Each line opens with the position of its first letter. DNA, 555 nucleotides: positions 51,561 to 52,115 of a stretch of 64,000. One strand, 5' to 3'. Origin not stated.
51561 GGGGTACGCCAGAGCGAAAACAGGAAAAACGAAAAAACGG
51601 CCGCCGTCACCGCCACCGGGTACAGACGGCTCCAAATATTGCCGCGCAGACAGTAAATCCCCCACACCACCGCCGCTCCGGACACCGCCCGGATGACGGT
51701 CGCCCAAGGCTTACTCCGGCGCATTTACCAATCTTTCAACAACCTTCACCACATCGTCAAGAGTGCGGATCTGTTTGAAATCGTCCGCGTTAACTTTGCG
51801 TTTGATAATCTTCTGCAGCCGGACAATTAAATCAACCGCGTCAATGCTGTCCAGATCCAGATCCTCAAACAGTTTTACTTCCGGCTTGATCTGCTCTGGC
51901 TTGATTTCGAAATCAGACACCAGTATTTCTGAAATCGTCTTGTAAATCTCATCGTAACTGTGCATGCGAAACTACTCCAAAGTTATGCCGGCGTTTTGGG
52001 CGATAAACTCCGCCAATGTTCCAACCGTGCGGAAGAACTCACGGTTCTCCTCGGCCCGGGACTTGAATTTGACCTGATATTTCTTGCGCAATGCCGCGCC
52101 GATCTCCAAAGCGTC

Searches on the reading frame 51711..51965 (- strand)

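Call 51: search_protein_families(library=pfam, proteins=[window:51711-51965:-], max_evalue=0.01)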
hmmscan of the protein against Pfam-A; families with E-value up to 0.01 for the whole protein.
window:51711-51965:- (84 aa): 1 family
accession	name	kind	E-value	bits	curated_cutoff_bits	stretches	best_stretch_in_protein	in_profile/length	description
PF00550.31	PP-binding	-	7.3e-11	42.6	20.8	1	10-75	2-66/67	Phosphopantetheine attachment site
